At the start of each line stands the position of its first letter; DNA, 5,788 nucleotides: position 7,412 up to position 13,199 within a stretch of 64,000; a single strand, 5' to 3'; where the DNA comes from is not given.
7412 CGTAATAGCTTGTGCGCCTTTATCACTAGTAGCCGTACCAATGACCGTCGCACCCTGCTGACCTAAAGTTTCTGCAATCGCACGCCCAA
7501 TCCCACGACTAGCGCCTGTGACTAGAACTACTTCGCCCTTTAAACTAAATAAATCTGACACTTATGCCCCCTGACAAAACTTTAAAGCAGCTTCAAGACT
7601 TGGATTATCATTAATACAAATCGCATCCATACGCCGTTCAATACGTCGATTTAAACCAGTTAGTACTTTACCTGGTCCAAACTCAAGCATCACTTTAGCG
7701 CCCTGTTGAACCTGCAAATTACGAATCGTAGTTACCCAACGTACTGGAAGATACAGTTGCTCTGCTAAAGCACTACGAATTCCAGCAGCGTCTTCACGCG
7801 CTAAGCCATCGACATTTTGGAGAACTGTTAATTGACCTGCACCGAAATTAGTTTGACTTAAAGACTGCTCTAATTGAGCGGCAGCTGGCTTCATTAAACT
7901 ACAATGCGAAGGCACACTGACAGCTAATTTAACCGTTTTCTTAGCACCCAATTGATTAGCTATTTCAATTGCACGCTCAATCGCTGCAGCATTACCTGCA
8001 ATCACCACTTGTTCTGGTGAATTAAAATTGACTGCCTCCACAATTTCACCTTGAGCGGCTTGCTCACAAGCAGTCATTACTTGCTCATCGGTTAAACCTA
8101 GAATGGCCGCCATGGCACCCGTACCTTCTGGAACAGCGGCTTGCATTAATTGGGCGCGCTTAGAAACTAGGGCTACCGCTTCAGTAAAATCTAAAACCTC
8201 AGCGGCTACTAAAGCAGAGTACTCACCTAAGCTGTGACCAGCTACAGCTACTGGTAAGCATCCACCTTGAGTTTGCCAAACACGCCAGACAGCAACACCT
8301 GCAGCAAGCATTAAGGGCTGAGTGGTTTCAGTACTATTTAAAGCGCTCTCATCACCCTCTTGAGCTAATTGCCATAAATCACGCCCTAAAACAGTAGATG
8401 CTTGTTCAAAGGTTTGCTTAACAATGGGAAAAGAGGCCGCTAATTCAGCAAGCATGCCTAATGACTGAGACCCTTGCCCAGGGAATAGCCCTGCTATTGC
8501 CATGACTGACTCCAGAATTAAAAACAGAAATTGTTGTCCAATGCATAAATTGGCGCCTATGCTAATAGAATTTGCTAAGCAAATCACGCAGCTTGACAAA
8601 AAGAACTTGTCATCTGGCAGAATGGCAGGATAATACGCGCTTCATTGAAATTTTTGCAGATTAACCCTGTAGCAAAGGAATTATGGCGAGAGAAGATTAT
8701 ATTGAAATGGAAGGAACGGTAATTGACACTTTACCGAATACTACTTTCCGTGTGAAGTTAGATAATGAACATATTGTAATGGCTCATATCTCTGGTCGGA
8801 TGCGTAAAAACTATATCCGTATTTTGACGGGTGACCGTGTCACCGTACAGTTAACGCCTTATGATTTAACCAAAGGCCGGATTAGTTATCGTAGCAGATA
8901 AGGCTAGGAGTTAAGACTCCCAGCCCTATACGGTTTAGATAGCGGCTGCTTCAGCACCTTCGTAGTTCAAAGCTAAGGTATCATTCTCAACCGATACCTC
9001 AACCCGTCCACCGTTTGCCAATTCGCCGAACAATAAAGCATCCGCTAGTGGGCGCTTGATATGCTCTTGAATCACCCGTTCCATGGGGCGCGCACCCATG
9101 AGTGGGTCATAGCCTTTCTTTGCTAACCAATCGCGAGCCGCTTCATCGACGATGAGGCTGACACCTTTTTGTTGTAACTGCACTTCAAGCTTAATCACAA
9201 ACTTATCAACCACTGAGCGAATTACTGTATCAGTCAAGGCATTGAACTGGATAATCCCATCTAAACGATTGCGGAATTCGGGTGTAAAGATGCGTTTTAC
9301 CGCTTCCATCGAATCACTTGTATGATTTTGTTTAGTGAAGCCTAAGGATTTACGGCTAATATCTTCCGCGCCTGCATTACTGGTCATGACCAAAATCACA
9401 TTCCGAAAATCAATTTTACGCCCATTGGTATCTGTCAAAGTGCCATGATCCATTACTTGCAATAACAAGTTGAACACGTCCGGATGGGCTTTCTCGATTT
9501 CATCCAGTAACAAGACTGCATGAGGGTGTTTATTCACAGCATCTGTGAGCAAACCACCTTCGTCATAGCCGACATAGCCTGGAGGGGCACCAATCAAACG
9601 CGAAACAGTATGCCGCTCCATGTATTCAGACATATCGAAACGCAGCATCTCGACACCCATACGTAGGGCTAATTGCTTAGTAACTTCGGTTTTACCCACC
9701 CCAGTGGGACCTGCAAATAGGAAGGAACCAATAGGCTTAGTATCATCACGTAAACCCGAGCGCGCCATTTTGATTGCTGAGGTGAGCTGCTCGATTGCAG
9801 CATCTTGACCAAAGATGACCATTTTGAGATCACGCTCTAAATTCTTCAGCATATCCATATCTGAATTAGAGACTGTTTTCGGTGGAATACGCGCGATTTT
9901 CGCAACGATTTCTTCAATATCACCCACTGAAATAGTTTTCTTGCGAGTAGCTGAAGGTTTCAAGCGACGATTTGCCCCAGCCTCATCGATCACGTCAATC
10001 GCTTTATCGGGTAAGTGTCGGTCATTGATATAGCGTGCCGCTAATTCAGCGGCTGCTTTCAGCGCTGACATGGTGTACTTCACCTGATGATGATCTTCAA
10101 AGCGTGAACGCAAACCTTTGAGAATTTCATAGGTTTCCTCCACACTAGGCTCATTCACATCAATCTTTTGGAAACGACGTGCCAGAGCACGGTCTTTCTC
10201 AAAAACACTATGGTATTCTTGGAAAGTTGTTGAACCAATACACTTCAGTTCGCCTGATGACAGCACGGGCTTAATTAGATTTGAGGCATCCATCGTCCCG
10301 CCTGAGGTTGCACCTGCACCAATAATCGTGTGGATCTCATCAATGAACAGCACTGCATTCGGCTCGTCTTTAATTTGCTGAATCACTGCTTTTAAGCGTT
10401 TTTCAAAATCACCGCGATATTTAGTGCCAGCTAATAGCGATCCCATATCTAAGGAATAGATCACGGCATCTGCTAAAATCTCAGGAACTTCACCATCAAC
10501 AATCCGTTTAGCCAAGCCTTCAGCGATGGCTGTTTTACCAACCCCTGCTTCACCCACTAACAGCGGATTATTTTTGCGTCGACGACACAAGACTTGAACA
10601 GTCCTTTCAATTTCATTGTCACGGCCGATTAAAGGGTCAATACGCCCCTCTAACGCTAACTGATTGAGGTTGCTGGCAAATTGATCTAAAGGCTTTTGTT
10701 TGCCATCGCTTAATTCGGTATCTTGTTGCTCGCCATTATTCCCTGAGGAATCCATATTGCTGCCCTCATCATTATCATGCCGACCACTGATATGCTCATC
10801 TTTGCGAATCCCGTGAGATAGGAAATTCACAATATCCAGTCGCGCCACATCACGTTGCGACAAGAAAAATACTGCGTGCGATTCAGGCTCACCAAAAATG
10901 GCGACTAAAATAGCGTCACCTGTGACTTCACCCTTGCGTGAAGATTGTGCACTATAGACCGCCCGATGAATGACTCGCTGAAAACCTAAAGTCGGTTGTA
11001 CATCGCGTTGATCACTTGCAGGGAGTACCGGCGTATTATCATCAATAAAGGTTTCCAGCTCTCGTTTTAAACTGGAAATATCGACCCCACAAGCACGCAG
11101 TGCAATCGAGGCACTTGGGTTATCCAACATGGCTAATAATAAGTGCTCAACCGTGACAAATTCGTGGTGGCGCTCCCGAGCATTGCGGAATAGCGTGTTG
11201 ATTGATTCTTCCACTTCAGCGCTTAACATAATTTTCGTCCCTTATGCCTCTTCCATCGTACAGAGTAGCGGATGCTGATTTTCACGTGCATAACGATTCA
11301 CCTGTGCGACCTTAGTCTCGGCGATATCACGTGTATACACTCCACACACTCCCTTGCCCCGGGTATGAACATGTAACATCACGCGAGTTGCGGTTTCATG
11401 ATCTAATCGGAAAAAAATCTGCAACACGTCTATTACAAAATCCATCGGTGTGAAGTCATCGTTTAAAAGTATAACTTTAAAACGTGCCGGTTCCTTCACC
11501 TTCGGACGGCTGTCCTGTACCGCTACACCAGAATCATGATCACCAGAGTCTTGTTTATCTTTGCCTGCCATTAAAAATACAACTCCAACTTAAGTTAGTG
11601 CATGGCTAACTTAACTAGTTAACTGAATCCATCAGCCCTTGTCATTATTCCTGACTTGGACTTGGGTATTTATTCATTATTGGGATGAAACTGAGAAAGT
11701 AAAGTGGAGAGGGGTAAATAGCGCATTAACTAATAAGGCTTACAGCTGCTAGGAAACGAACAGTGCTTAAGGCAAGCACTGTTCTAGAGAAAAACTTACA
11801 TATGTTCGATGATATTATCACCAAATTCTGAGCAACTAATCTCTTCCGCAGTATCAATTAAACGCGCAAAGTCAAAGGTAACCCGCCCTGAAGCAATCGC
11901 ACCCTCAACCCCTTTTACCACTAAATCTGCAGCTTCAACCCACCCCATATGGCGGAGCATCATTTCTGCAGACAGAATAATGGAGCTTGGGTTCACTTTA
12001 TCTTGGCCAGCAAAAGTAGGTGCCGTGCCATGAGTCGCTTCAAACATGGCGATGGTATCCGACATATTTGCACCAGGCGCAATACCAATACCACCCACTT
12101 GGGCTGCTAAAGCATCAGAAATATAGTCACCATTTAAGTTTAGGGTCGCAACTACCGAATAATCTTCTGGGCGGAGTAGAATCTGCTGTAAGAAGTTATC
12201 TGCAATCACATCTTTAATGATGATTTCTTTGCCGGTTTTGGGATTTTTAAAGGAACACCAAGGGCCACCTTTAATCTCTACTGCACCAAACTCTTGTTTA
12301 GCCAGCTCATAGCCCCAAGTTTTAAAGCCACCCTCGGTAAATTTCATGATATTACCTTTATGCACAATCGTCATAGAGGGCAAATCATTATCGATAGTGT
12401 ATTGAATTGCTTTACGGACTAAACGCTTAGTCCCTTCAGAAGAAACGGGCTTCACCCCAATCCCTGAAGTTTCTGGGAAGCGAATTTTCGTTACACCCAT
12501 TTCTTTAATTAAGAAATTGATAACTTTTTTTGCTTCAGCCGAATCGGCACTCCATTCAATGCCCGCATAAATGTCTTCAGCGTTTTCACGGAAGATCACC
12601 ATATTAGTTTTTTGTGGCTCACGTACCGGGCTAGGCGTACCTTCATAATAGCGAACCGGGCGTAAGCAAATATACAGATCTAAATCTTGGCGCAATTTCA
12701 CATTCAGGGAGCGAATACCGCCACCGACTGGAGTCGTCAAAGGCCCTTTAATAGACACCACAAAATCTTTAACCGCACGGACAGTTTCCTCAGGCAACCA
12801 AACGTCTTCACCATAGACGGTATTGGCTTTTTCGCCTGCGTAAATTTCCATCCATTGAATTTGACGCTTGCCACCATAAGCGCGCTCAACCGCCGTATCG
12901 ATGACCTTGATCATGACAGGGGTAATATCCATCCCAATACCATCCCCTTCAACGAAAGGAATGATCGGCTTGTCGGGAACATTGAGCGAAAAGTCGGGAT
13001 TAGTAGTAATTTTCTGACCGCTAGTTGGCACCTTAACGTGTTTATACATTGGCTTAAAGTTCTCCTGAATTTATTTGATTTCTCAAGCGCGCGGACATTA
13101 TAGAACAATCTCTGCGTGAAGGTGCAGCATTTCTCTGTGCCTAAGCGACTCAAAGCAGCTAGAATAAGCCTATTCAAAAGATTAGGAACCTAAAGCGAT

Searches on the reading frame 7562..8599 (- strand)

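Call 66: search_protein_families(library=pfam, proteins=[window:7562-8599:-], max_evalue=0.00001)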
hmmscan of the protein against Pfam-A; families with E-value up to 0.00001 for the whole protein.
window:7562-8599:- (345 aa): 1 family
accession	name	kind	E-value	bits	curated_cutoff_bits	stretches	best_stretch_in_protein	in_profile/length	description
PF00698.26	Acyl_transf_1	-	2.5e-29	103.2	32.7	1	38-309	3-267/319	Acyl transferase domain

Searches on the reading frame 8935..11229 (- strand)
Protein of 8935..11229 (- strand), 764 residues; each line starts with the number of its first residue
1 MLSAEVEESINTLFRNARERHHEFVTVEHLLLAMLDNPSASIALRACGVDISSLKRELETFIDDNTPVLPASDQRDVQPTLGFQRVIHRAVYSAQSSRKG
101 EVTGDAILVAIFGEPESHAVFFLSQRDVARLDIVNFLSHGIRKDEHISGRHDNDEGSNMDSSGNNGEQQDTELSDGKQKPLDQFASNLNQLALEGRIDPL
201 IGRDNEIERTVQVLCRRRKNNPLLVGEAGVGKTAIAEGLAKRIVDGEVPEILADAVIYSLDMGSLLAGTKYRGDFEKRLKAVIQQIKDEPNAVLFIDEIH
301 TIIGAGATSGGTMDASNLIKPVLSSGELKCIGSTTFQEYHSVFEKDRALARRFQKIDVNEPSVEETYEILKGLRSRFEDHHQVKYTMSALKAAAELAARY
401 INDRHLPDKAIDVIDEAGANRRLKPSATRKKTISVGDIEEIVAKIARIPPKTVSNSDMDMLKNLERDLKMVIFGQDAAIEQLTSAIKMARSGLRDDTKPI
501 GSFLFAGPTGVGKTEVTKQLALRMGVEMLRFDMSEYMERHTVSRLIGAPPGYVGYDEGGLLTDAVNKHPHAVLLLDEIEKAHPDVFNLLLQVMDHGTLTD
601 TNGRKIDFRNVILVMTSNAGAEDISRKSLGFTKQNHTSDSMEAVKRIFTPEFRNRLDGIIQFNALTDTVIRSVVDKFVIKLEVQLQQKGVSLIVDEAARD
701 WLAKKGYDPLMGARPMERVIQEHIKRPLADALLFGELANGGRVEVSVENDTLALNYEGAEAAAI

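Call 27: search_protein_families(library=pfam, proteins=[window:8935-11229:-], max_evalue=0.001)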
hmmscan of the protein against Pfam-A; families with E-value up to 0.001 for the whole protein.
window:8935-11229:- (764 aa): 25 families
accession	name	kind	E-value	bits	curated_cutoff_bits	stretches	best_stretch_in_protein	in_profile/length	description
PF07724.20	AAA_2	-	2.7e-68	229.6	27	1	498-657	1-164/166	AAA domain (Cdc48 subfamily)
PF17871.7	AAA_lid_9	-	4.3e-28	97.7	22.8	1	362-464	1-100/104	AAA lid domain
PF10431.15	ClpB_D2-small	-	4.5e-26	91.1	21.9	1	665-745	1-81/81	C-terminal, D2-small domain, of ClpB protein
PF00004.35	AAA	-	5.7e-26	92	21.2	2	223-353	2-123/131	ATPase family associated with various cellular activities (AAA)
PF07728.20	AAA_5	-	1.6e-18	67.5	22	1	503-620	2-124/139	AAA domain (dynein-related subfamily)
PF02861.25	Clp_N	-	7.6e-14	52.1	20.7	1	17-62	5-52/53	Clp amino terminal domain, pathogenicity island component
PF13191.12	AAA_16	-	1.7e-13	51.9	32.6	1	199-292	1-88/167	AAA ATPase domain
PF13401.12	AAA_22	-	6.1e-11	43.2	27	1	502-594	7-109/130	AAA domain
PF00158.32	Sigma54_activat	-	9.8e-09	35.6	20.2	1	501-620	23-144/168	Sigma-54 interaction domain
PF12775.13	AAA_7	-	4e-07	30.2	25.8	0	502-614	35-152/181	P-loop containing dynein motor region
PF05496.18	RuvB_N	-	1e-06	29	27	0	473-528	10-61/159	Holliday junction DNA helicase RuvB P-loop domain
PF05621.17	TniB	-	2.7e-06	27.4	22.4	0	207-359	23-185/189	Bacterial TniB protein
PF13173.12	AAA_14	-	1.5e-05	25.5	27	0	223-313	6-85/129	AAA domain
PF20030.5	bpMoxR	-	1.6e-05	24.5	27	0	504-623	35-150/205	MoxR domain in the MoxR-vWA-beta-propeller ternary systems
PF13238.12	AAA_18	-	4.4e-05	24.4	29.4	0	505-530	3-25/128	AAA domain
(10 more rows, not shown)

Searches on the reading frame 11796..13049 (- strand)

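Call 27: search_protein_families(library=pfam, proteins=[window:11796-13049:-], max_evalue=0.001)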
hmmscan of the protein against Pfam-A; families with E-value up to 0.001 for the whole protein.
window:11796-13049:- (417 aa): 1 family
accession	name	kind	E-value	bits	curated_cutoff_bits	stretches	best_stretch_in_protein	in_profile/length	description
PF00180.25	Iso_dh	-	4.3e-84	283.2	27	1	30-413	2-348/348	Isocitrate/isopropylmalate dehydrogenase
